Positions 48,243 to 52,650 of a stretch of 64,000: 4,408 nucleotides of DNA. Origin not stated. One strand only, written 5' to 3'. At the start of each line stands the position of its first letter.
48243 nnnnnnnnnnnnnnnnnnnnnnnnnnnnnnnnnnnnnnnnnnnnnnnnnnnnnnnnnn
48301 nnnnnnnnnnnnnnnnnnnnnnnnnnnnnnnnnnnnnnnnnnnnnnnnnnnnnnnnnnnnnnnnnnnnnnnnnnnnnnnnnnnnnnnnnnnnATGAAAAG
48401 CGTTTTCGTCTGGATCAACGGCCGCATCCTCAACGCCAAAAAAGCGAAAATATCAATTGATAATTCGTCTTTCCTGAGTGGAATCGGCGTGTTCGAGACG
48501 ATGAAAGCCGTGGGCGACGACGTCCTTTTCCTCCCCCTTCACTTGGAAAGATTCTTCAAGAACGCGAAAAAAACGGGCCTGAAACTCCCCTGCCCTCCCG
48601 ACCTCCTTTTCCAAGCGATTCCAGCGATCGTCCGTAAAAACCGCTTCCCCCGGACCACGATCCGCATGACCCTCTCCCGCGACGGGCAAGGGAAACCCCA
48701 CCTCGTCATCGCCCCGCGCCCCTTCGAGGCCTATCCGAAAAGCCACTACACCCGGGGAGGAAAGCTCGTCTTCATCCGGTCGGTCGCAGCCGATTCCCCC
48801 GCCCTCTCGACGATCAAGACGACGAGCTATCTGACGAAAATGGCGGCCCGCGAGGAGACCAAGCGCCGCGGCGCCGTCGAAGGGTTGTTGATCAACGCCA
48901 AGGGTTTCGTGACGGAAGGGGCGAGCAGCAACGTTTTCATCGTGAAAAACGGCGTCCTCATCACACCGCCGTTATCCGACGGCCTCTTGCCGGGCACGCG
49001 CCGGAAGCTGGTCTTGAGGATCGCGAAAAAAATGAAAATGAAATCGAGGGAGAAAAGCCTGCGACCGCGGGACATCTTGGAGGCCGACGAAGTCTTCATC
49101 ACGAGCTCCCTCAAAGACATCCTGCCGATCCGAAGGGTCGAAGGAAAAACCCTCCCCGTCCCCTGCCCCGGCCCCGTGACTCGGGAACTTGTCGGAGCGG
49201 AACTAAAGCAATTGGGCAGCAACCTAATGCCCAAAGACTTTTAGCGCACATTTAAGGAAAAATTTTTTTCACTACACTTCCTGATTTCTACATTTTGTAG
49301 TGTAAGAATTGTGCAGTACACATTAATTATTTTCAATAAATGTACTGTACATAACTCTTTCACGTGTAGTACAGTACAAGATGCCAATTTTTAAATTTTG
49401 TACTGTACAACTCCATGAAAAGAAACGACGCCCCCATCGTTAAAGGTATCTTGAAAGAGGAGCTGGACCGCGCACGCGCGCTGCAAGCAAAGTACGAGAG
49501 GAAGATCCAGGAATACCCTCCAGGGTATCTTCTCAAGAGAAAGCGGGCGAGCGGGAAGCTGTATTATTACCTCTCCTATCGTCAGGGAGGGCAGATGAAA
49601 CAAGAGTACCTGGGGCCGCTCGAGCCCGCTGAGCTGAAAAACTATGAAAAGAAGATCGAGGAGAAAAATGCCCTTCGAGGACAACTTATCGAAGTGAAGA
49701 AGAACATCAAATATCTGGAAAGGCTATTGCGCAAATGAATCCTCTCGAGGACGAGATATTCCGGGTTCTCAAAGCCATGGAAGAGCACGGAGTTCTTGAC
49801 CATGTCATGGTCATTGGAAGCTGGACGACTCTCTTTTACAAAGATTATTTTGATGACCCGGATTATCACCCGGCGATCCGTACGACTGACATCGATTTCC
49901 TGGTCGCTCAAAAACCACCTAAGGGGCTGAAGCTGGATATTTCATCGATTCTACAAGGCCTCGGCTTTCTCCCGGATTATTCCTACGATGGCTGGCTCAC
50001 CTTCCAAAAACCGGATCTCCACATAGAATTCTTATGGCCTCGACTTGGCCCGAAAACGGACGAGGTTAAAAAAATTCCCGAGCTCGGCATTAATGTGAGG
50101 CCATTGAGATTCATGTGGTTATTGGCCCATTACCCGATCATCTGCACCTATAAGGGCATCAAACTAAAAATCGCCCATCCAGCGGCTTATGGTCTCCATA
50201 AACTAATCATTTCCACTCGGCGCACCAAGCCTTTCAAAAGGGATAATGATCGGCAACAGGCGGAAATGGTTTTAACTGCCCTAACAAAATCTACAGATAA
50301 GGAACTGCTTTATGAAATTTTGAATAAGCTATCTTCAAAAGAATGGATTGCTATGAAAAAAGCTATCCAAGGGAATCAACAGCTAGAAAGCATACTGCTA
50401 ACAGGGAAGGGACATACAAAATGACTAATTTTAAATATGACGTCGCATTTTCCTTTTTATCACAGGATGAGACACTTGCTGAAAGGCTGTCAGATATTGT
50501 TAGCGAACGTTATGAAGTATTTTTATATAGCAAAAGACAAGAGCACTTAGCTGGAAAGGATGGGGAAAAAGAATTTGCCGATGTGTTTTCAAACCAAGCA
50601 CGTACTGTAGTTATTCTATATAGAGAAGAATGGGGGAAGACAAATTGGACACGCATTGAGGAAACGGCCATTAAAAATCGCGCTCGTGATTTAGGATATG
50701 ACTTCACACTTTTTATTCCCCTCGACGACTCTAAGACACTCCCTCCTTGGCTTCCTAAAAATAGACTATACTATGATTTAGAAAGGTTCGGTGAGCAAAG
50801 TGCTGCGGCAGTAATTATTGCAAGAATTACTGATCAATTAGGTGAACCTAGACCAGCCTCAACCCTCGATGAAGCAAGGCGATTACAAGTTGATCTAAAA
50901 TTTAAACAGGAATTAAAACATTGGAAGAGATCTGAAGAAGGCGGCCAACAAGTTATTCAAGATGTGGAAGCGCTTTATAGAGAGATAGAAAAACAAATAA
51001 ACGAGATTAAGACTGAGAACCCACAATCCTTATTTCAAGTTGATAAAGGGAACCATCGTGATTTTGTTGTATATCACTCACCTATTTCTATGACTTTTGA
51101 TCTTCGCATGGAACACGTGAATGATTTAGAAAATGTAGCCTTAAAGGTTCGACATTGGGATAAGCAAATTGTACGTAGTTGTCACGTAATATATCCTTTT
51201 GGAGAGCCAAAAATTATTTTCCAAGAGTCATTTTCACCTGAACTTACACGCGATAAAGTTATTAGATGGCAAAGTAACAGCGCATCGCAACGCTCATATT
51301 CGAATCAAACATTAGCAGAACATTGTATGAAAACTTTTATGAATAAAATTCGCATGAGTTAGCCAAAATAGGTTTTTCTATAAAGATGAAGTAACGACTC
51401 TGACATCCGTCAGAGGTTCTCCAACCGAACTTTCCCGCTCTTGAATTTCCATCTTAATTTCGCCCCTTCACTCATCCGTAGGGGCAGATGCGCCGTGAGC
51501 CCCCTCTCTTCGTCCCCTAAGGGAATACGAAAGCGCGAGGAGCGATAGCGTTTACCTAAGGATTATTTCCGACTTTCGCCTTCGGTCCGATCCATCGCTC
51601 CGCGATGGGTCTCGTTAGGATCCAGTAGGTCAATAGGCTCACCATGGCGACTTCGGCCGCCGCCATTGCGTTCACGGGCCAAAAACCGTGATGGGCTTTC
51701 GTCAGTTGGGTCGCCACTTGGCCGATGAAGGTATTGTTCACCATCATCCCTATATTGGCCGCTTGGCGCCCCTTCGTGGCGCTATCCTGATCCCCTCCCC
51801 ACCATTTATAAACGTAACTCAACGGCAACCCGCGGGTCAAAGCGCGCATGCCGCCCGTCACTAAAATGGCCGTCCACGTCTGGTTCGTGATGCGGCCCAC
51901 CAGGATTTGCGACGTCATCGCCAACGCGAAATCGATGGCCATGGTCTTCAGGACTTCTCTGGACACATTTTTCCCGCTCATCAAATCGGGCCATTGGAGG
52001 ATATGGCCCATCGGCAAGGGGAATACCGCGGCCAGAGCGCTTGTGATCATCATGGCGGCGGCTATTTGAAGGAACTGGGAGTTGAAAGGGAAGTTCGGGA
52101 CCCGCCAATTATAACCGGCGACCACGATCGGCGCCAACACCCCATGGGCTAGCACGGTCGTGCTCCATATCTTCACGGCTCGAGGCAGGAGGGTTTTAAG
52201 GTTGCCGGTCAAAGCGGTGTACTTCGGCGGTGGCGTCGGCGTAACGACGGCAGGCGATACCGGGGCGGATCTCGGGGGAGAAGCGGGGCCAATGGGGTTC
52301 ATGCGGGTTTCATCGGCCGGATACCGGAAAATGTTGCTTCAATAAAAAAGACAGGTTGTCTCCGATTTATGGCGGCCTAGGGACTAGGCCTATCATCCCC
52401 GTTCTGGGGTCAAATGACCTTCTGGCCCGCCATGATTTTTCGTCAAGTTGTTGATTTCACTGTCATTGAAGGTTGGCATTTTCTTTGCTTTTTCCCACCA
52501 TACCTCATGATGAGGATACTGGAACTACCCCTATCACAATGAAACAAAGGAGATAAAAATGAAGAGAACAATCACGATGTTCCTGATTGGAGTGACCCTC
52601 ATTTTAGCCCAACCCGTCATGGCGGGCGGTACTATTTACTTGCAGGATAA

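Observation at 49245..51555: AT-rich three-gene island (small charged protein / minimal NTase / TIR protein) inserted between pabC and a host gene: candidate undescribed TIR-based defence system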

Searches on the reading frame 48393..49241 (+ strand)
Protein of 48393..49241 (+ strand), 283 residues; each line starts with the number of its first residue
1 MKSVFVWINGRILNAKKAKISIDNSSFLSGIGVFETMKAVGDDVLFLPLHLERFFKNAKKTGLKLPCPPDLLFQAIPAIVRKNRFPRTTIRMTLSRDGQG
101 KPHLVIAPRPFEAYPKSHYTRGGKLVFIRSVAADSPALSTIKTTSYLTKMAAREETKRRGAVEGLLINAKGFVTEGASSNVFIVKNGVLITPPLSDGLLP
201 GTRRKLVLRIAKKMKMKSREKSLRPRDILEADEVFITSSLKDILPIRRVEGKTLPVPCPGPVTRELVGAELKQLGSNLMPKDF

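Call 36: find_related_loci(query=window:48393-49241:+, collection=metagenome_contigs, flank=8000)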
Query seq(283 aa) (283 aa) in metagenome_contigs; peptide patterns used: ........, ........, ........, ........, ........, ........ (x = any residue, [..] = any of these).
272 stretches matched a pattern, but none encodes a relative of the query by tblastn (E <= 1e-3).

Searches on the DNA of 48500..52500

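Call 78: search_rna_families(source=window, start=48500, end=52500, threshold=gathering)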
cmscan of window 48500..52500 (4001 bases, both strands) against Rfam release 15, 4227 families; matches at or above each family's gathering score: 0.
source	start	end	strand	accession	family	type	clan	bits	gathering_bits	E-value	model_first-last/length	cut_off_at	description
